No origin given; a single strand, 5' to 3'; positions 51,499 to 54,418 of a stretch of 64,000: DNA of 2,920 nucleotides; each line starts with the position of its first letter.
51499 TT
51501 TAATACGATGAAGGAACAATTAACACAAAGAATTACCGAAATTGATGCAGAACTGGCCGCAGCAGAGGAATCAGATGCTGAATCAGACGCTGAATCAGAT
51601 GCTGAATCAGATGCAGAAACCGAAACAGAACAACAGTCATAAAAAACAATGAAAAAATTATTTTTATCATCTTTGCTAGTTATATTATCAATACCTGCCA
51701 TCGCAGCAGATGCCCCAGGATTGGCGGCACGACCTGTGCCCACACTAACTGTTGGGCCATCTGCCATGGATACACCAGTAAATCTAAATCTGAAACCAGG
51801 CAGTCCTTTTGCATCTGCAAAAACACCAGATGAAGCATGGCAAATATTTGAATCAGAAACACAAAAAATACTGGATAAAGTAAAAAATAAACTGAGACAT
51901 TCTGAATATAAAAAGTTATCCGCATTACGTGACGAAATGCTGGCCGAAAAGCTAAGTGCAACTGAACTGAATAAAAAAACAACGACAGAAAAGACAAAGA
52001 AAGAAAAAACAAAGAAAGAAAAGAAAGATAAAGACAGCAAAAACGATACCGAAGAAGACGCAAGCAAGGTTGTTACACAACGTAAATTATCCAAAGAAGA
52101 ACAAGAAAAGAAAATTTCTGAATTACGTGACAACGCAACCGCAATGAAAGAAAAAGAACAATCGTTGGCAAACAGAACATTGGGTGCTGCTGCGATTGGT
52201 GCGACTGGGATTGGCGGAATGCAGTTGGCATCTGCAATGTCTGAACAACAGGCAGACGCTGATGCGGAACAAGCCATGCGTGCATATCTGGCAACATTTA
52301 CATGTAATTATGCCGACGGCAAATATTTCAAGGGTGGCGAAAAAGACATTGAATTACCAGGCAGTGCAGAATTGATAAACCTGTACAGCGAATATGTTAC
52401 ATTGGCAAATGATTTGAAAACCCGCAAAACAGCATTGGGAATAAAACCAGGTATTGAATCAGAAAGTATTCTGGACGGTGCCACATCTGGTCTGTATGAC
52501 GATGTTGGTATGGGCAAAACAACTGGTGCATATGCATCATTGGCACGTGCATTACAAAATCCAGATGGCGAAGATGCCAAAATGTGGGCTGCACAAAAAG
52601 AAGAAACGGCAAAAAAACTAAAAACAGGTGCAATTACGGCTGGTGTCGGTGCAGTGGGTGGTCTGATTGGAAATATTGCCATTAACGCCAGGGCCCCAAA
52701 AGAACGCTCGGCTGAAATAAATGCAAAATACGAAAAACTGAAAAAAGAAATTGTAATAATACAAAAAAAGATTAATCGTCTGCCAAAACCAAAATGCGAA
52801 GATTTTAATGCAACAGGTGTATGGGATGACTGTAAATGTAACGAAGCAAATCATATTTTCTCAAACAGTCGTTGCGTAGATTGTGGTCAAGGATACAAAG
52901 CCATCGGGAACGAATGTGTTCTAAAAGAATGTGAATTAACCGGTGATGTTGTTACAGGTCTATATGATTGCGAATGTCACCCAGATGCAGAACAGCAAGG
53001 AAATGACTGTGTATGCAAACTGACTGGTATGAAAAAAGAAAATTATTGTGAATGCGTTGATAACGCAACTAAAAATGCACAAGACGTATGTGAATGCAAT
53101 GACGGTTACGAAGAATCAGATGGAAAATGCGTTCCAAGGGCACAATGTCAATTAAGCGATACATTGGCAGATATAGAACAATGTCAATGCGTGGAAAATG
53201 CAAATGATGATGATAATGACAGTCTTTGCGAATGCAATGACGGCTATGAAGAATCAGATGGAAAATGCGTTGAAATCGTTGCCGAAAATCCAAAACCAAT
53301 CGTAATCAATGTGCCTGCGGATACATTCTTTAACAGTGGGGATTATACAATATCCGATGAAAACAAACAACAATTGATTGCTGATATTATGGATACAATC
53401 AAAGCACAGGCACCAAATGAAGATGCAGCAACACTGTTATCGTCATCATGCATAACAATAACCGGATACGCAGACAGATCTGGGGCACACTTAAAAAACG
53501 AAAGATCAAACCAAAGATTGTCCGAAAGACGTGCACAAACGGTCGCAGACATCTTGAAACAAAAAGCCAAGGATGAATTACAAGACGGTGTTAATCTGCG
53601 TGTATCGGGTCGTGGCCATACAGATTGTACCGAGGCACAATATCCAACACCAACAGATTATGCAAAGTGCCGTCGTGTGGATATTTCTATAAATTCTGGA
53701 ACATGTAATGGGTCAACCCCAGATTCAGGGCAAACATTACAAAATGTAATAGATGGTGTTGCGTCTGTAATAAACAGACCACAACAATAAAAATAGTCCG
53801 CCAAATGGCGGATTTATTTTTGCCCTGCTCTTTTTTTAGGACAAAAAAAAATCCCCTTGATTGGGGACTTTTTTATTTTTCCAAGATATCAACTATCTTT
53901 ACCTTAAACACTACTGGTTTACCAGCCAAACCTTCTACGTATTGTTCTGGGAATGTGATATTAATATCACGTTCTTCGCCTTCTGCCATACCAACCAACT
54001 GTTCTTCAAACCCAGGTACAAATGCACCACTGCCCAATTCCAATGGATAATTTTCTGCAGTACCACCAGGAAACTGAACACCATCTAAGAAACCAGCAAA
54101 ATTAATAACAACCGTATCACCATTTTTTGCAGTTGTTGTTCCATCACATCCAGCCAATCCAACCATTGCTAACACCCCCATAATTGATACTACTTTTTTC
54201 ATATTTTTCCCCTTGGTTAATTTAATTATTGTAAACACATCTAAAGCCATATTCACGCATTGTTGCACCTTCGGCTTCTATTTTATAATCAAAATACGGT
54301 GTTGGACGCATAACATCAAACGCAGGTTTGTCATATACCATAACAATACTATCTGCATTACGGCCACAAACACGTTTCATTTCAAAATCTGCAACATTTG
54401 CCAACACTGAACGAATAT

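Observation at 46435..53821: Four-gene operon of secreted Cys-rich proteins terminating in an OmpA-like peptidoglycan anchor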

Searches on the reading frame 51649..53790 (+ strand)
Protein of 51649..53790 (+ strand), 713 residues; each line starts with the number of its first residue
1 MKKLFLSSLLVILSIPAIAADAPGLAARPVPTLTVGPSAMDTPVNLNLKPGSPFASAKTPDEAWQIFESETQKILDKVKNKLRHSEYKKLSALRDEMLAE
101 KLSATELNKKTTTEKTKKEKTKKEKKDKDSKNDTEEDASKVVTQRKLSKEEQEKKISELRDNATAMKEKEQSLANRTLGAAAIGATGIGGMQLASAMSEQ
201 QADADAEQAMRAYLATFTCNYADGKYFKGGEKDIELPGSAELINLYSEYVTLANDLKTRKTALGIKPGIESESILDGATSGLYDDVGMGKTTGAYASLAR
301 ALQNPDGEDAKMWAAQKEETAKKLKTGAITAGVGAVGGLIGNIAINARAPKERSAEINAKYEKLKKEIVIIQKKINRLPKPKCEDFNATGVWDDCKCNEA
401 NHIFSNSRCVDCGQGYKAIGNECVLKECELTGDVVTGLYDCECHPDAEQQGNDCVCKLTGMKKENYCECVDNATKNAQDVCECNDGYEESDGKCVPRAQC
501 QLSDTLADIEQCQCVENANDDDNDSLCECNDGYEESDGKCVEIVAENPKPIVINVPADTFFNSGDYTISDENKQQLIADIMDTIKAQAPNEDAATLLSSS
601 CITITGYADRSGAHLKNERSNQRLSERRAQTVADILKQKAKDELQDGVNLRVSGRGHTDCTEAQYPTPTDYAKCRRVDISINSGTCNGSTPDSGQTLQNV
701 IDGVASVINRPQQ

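Call 4: search_protein_families(library=pfam, proteins=[window:51649-53790:+], max_evalue=0.1)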
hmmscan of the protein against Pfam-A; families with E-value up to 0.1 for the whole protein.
window:51649-53790:+ (713 aa): 1 family
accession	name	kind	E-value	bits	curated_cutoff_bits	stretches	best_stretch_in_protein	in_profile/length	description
PF00691.25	OmpA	-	2e-08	34.9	27.2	1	560-659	1-83/98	OmpA family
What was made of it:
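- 51649..53790 (+): P4: 713-aa exported protein. It has a charged K/E-rich N-terminal region, a conserved central domain (res ~146-365, nt 52084-52743) flanked by Gly-zipper-like helices, CxC/EGF-signature repeats (res 383-540, nt 52795-53268) and an OmpA-like domain (res ~545-690, nt 53281-53718). Pfam OmpA E=2e-8 (call 4).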

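Call 5: search_protein_families(library=ncbifam, proteins=[window:51649-53790:+], max_evalue=0.1)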
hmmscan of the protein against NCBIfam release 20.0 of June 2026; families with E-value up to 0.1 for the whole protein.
window:51649-53790:+ (713 aa): 17 families
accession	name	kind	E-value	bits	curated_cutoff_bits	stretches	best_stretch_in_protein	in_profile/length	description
TIGR03350.1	type_VI_ompA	equivalog_domain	4.7e-14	52.5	139.8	1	544-681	17-137/137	type VI secretion system protein TssL, long form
NF053611.1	YiaD_Gzip_OmpA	equivalog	8.5e-10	38.7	175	1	538-681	84-206/206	YiaD family glycine zipper/OmpA-like lipoprotein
NF005444.0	PRK07033.1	equivalog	2.5e-07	30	520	1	551-681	308-421/438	DotU family type VI secretion system protein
NF005999.0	PRK08126.1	subfamily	8.3e-07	28.1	571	1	600-681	354-430/432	hypothetical protein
NF006508.0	PRK08944.1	subfamily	1.3e-06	27.9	259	1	475-688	98-294/304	MotB family protein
NF045787.1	OmpABordt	equivalog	2.4e-06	27.4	200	1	524-681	56-189/194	outer membrane protein OmpA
NF047726.1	AutTranAdhPGAsTpgA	equivalog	3.8e-06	26.3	350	1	571-661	169-246/268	trimeric autotransporter adhesin/peptidogylcan-associated protein TpgA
NF008071.1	PRK10808.1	equivalog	1.6e-05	24.4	277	1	548-657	218-314/358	porin OmpA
NF006285.1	PRK08457.1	equivalog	1.7e-05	24.8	250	1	544-682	109-231/253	flagellar motor protein MotB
NF053585.1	OMP_LP_YfiB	equivalog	1.8e-05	24.6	128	1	601-682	89-161/163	outer membrane lipoprotein YfiB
NF053612.1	anchor_PA1041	equivalog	3e-05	24.1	250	1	547-682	121-236/236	PA1041 family peptidoglycan-binding anchor lipoprotein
NF005195.1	PRK06667.1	equivalog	0.00012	22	300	1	544-682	109-236/241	flagellar motor protein MotB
NF006541.1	PRK09038.1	equivalog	0.00017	21.3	283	1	544-683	128-250/253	flagellar motor protein MotD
TIGR03789.1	pdsO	hypoth_equivalog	0.002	17.9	152.2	1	599-642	170-209/243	sortase-associated OmpA-like protein PdsO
TIGR02802.1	Pal_lipo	equivalog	0.016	15.3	125.35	1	574-678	9-101/104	peptidoglycan-associated lipoprotein Pal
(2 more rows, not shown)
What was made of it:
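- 51649..53790 (+): NCBIfam hits are confined to the OmpA part (call 5).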

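Call 9: find_encoding_contigs(protein=window:51649-53790:+, flank=10000, max_places=6)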
Protein window:51649-53790:+ (713 aa): no gene with exactly this product is on record in the collection.

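Call 22: search_solved_structures(query=window:51649-53790:+, max_evalue=1)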
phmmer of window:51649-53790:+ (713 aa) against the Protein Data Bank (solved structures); distinct sequences matched with E-value up to 1: 16.
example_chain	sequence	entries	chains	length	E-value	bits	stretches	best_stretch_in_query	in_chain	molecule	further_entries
6u83_A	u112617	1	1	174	0.0024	19.8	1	599-643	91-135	Outer membrane associated protein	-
5nhx_A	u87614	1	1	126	0.01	17.7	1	556-640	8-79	Outer membrane protein A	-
2mqe_A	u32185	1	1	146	0.03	16.2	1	557-648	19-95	OmpA domain protein transmembrane region-containing protein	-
3nb3_A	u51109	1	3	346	0.031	16.1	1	530-641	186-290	Outer membrane protein A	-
4rha_A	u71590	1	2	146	0.073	14.9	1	555-650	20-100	Outer membrane protein A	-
4erh_A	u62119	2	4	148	0.074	14.9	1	555-651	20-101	Outer membrane protein A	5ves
6jfw_A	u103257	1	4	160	0.074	14.8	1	598-682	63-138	PA0833-PD protein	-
4b62_A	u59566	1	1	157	0.21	13.4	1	599-681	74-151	TSSL1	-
2k1s_A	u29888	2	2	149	0.21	13.3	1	599-681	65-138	Inner membrane lipoprotein yiaD | Probable lipoprotein YiaD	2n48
2lca_A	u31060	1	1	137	0.28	12.9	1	599-682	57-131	Uncharacterized protein Rv0899/MT0922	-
2lbt_A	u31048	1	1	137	0.28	12.9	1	599-682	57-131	Uncharacterized protein Rv0899/MT0922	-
3d1l_A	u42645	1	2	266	0.31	12.8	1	193-288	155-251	Putative NADP oxidoreductase BF3122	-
6aeo_A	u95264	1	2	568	0.49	12.1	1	602-691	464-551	Maltose/maltodextrin-binding periplasmic protein,TssL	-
2kgw_A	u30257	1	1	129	0.51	12.1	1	599-682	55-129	Outer membrane protein A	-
2vjy_A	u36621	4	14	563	0.87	11.3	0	25-71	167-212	PYRUVATE DECARBOXYLASE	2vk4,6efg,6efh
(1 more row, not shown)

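Call 73: search_protein_families(library=phrogs, proteins=[window:51649-53790:+], max_evalue=0.01)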
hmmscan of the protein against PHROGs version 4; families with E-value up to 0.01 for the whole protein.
window:51649-53790:+ (713 aa): 1 family
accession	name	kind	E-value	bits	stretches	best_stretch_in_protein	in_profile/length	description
phrog_7897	-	unknown function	5.7e-11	43.3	1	543-684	202-324/327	-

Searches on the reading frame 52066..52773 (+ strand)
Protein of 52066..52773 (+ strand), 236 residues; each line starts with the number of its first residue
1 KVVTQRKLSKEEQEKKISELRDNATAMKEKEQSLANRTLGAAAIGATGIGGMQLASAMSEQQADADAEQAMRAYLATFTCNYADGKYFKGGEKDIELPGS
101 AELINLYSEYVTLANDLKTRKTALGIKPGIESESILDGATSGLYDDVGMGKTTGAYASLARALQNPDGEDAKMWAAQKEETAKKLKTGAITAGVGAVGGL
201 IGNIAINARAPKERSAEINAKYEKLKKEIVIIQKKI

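Call 69: search_solved_structures(query=A7, max_evalue=10)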
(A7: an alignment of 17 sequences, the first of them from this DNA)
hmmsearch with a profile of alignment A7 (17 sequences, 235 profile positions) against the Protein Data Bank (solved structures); distinct sequences matched with E-value up to 10: 2.
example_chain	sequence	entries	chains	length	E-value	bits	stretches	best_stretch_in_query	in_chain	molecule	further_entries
3c0b_A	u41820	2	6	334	0.23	14.1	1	132-205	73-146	Conserved archaeal protein Q6M145 | Conserved archaeal protein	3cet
3zq3_A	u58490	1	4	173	1.5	11.5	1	94-139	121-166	OBP3 PROTEIN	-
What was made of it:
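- The central-domain profile matches no DotU, TssL or MotB structure (call 69).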

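Call 70: search_protein_families(library=pfam, alignment_id=A7, max_evalue=1)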
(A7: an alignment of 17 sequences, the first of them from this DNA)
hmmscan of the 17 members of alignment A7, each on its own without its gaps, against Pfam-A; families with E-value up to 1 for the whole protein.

A. member 1, seq(236 aa): 2 families
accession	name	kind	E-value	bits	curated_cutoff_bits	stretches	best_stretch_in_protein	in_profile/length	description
PF21488.3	YqbF_HeH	-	0.081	12.9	27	1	6-24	6-24/39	YqbF, HeH motif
PF21095.3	CarD_C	-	0.22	12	23.1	1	161-233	4-75/87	CarD, C-terminal domain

B. families by the number of members that match (of 17 scanned): 12 families
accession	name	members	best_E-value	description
PF19762.4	DUF6249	1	0.059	Domain of unknown function (DUF6249)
PF20909.2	SpGH101_helical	1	0.07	Endo-alpha-N-acetylgalactosaminidase, helical bundle domain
PF12263.13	DUF3611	1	0.078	Protein of unknown function (DUF3611)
PF21488.3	YqbF_HeH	1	0.081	YqbF, HeH motif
PF10805.13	DUF2730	1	0.12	Protein of unknown function (DUF2730)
PF05565.16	Sipho_Gp157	1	0.13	Siphovirus Gp157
PF00957.27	Synaptobrevin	1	0.14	Synaptobrevin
PF00480.26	ROK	1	0.16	ROK family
PF21095.3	CarD_C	1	0.22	CarD, C-terminal domain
PF00137.26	ATP-synt_C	1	0.26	ATP synthase subunit C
PF23955.1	DUF7284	1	0.41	Family of unknown function (DUF7284)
PF11827.13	DUF3347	1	0.8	Protein of unknown function (DUF3347)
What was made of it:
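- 51649..53790 (+): The central-domain profile has no PDB or Pfam relative (calls 69, 70).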

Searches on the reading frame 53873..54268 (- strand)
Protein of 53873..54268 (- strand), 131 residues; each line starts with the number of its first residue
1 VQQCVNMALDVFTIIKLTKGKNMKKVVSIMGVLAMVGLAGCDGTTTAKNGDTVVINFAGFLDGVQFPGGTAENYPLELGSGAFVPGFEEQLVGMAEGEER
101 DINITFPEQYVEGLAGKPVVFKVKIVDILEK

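Call 4: search_protein_families(library=pfam, proteins=[window:53873-54268:-], max_evalue=0.1)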
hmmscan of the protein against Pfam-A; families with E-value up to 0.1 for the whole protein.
window:53873-54268:- (131 aa): 1 family
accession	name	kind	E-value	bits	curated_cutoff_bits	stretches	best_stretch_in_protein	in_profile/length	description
PF00254.34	FKBP_C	-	2.7e-18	66.5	21.1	1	44-125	2-93/94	FKBP-type peptidyl-prolyl cis-trans isomerase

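Call 5: search_protein_families(library=ncbifam, proteins=[window:53873-54268:-], max_evalue=0.1)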
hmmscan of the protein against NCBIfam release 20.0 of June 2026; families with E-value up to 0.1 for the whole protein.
window:53873-54268:- (131 aa): 6 families
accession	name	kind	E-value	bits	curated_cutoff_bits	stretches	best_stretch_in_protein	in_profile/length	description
TIGR00115.1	tig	equivalog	8e-33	113.9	180.2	1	46-130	148-233/410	trigger factor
NF008150.0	PRK10902.1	equivalog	2.1e-05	24.1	215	1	19-118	137-231/271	FKBP-type peptidyl-prolyl cis-trans isomerase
NF050142.1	PG1828_fam_lipo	equivalog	0.0037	17.9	50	1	23-52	1-32/59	PG1828 family lipoprotein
NF053689.1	BamJ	equivalog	0.049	13.9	100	0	42-104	89-158/184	BamJ family beta-barrel-assembly machinery protein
NF008602.0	PRK11570.1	subfamily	0.082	12.8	198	1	24-123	95-200/206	FKBP-type peptidyl-prolyl cis-trans isomerase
TIGR02059.1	swm_rep_I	domain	0.092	12.9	40.1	0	34-64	14-44/101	cyanobacterial long protein repeat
